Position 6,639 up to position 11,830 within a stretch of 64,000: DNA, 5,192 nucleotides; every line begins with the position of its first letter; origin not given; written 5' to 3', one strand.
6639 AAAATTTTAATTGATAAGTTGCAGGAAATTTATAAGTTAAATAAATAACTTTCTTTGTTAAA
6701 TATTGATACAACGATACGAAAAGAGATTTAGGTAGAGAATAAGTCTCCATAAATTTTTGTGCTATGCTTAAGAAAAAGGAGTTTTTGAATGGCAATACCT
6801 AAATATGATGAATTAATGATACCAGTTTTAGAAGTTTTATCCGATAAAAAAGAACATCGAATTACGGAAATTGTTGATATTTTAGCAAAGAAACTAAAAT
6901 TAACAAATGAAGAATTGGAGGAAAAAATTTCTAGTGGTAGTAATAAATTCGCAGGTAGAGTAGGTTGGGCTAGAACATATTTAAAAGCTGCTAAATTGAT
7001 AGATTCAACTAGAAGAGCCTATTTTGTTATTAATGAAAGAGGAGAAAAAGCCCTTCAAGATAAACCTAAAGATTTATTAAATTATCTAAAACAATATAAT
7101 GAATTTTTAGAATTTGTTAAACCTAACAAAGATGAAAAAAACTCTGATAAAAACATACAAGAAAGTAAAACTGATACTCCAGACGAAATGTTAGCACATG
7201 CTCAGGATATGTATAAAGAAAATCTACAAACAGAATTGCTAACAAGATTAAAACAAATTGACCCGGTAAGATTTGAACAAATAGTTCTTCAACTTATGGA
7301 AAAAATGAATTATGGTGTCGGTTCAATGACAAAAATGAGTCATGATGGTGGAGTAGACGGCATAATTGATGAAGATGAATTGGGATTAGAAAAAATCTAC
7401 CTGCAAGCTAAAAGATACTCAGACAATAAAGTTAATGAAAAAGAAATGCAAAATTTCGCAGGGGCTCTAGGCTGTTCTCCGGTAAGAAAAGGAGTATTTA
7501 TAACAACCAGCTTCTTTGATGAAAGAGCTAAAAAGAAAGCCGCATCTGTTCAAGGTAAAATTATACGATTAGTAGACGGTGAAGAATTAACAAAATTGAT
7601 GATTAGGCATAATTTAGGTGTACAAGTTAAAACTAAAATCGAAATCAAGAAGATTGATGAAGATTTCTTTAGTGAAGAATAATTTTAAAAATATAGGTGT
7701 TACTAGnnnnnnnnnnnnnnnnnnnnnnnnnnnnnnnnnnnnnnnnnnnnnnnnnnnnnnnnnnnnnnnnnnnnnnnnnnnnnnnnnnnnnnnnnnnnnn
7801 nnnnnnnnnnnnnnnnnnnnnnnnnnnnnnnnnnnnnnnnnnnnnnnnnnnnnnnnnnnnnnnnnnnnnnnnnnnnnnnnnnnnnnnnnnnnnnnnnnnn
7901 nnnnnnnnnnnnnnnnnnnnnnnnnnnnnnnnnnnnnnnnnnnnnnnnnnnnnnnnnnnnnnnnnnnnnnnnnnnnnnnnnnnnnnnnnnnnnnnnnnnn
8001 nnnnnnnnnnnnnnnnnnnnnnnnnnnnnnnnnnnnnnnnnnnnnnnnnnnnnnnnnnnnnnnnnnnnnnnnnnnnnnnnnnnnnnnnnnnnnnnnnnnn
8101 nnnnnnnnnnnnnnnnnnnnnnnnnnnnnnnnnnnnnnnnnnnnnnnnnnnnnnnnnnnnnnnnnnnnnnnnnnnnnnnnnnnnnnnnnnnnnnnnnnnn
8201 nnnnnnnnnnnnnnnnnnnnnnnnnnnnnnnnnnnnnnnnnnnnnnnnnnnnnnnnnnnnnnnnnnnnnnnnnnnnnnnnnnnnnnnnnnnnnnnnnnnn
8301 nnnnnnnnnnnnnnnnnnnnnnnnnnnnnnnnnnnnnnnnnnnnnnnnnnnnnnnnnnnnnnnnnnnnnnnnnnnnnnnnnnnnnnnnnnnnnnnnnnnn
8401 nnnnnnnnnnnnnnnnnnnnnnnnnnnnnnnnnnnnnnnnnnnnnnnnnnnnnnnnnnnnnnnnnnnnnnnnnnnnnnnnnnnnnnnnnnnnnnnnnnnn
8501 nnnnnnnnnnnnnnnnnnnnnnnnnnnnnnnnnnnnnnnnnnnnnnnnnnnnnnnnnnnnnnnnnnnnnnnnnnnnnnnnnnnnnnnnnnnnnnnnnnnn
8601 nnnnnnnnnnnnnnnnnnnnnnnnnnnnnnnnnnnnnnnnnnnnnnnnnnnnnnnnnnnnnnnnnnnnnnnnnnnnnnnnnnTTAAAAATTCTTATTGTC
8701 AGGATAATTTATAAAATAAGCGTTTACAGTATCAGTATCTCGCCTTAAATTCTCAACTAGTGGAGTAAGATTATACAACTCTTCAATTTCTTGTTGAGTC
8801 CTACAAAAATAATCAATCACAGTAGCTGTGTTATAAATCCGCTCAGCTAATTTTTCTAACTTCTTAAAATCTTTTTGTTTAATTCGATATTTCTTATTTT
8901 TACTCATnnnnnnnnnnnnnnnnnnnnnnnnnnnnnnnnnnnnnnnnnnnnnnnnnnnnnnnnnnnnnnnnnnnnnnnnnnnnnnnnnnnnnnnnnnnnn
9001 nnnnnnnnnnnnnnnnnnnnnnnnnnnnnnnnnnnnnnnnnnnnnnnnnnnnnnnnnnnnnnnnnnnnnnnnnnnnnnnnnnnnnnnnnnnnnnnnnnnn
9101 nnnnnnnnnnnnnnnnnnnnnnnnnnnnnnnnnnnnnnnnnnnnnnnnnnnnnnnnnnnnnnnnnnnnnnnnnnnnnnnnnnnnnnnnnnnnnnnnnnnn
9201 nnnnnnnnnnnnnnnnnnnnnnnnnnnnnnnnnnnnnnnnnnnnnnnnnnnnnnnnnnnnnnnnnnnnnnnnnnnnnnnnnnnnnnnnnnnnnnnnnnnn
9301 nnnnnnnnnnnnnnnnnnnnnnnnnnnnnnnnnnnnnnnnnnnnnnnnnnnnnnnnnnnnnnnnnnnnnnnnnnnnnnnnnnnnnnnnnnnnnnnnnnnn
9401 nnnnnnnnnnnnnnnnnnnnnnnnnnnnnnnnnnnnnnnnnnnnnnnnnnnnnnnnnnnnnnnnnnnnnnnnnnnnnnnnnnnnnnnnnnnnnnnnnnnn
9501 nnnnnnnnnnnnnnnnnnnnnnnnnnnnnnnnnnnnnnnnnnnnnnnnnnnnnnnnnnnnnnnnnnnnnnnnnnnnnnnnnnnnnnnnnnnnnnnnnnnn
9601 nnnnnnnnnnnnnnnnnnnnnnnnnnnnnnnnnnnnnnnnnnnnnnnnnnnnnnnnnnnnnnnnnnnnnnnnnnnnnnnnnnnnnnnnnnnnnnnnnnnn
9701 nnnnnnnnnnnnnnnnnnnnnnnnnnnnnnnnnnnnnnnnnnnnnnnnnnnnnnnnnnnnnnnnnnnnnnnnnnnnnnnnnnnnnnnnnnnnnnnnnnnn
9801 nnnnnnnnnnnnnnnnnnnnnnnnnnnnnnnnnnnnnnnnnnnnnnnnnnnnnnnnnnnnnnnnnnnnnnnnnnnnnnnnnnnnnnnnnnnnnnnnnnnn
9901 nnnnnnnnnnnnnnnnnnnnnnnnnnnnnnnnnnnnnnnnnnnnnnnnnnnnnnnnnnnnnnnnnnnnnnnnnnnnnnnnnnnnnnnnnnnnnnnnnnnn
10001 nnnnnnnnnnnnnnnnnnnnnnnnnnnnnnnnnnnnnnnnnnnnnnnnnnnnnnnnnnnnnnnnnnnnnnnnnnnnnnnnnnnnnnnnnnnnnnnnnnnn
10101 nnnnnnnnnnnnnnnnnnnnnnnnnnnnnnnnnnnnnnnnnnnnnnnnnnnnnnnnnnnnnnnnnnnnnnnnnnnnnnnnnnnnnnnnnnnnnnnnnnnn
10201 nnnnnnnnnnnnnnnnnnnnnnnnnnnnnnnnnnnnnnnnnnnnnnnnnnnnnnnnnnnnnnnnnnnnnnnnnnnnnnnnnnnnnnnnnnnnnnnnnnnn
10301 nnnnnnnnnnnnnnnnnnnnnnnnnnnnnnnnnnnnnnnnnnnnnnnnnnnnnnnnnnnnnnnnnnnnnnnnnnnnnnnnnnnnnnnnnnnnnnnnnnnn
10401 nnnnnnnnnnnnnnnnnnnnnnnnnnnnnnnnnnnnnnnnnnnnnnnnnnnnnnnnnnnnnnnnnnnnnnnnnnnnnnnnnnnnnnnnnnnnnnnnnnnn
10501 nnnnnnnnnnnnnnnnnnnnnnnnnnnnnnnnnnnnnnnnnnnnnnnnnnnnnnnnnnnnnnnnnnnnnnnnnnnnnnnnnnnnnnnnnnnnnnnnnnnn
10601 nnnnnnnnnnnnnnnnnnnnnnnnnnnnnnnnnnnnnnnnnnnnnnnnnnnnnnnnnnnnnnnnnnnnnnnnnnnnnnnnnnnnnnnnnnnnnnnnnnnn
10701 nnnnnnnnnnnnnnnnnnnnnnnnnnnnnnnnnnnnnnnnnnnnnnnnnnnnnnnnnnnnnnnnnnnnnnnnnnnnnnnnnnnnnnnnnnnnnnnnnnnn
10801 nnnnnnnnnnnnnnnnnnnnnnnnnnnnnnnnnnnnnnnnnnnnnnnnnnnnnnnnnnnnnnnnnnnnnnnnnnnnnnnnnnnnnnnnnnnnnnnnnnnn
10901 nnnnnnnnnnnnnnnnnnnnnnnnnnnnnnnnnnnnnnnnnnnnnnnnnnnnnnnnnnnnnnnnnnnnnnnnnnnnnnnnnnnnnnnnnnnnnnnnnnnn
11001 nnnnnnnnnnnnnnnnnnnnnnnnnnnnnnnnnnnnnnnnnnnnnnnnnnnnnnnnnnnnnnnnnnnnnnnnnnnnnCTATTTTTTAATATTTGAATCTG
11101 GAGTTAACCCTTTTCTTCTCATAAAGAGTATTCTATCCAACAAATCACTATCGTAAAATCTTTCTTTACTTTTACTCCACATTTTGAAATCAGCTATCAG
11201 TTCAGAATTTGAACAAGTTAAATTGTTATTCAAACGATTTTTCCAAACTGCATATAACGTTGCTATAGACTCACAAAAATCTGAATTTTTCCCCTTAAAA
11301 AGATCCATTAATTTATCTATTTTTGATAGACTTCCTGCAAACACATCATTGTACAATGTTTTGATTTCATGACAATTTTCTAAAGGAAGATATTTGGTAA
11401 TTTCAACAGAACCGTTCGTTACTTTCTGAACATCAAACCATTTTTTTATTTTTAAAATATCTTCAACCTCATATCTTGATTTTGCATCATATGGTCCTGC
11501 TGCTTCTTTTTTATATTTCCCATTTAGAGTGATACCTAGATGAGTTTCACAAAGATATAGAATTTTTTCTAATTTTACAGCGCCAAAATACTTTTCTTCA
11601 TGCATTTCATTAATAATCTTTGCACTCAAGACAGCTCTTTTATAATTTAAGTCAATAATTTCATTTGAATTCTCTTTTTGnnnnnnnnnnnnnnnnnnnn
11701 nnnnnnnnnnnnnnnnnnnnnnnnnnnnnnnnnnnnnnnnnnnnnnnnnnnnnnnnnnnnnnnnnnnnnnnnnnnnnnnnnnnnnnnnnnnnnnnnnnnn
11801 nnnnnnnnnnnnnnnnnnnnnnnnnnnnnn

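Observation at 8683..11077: Orphan Abi/DRT-like reverse transcriptase with an atypical Cys-rich insert, next to a type I R-M operon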

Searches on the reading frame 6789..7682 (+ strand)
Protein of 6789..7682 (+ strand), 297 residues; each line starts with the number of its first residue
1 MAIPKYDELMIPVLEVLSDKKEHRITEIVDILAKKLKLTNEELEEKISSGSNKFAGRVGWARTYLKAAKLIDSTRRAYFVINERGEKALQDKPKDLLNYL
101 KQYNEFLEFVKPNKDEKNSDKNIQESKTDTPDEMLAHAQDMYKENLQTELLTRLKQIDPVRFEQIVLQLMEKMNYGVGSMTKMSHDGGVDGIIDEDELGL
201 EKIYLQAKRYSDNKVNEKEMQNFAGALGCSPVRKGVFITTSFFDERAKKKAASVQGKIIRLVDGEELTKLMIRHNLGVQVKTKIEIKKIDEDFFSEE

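Call 4: search_protein_families(library=pfam, proteins=[window:6789-7682:+], max_evalue=0.01)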
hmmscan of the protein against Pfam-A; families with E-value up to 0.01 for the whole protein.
window:6789-7682:+ (297 aa): 4 families
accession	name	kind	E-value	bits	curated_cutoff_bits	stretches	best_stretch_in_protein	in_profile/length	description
PF04471.18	Mrr_cat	-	2.4e-31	108.7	21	1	154-271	1-115/115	Restriction endonuclease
PF14338.12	Mrr_N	-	5.3e-27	94.2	29.5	1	6-90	1-86/87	Mrr N-terminal domain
PF22722.2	NA-iREase1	-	8.1e-08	32.7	27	1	163-267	2-104/106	NACHT-associated inactive Restriction Endonuclease 1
PF13156.12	Mrr_cat_2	-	2.2e-05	24.8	22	1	182-269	25-112/127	Restriction endonuclease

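Call 77: search_protein_families(library=padloc, proteins=[window:6789-7682:+], max_evalue=0.001)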
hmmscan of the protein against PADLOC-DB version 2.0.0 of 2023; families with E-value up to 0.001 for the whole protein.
window:6789-7682:+ (297 aa): 7 families
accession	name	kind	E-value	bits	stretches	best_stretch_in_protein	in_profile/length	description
PDLC03657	mREase_IV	-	2e-68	229.1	1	1-296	1-316/317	Type IV methyl-directed restriction enzyme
PDLC04796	PDC-S02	-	3.7e-29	99.9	1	121-297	207-382/390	-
PDLC04819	PDC-S02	-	1.5e-21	75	1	104-287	150-324/334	-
PDLC04806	PDC-S02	-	1.6e-21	74.9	1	132-278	160-307/324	-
PDLC03663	mREase_IV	-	3.6e-12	43.7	1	154-280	409-531/544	Type IV methyl-directed restriction enzyme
PDLC04815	PDC-S02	-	2.1e-07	28.6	1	117-289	163-338/346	-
PDLC03203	mREase_II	-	1.5e-06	25.6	1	140-283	232-381/393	Type II methyl-directed restriction enzyme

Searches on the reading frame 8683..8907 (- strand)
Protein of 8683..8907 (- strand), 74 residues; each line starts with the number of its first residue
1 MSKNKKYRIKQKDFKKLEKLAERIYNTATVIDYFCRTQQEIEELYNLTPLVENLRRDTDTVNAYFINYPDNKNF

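Call 3: search_protein_families(library=padloc, proteins=[window:8683-8907:-], max_evalue=0.01)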
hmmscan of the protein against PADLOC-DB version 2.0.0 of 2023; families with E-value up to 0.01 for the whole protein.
window:8683-8907:- (74 aa): 0 families

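Call 4: search_protein_families(library=pfam, proteins=[window:8683-8907:-], max_evalue=0.01)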
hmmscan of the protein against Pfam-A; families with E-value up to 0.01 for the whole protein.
window:8683-8907:- (74 aa): 0 families

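Call 5: search_protein_families(library=ncbifam, proteins=[window:8683-8907:-], max_evalue=0.01)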
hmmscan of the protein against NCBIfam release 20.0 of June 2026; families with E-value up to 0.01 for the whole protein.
window:8683-8907:- (74 aa): 0 families
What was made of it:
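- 8683..8907 (-): 74-aa ORF downstream of the RT: a neighbour, not part of the core system. There are no family matches (calls 3-5).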

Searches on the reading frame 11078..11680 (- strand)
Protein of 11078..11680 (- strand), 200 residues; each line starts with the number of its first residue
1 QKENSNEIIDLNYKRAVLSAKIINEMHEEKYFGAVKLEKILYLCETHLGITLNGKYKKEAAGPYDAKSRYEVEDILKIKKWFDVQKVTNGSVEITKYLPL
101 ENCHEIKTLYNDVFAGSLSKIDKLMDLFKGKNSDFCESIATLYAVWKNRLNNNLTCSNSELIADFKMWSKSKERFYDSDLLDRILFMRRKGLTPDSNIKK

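Call 76: search_protein_families(library=pfam, proteins=[window:11078-11680:-], max_evalue=1)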
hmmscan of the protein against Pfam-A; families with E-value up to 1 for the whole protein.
window:11078-11680:- (200 aa): 3 families
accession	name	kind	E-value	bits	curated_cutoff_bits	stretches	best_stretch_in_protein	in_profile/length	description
PF04736.17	Eclosion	-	0.027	14.6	25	1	98-141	12-53/61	Eclosion hormone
PF12178.13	INCENP_N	-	0.056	13.9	25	1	122-146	4-28/36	Chromosome passenger complex (CPC) protein INCENP N terminal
PF19852.4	DUF6327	-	0.099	13.7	24.1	1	74-124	17-68/83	Family of unknown function (DUF6327)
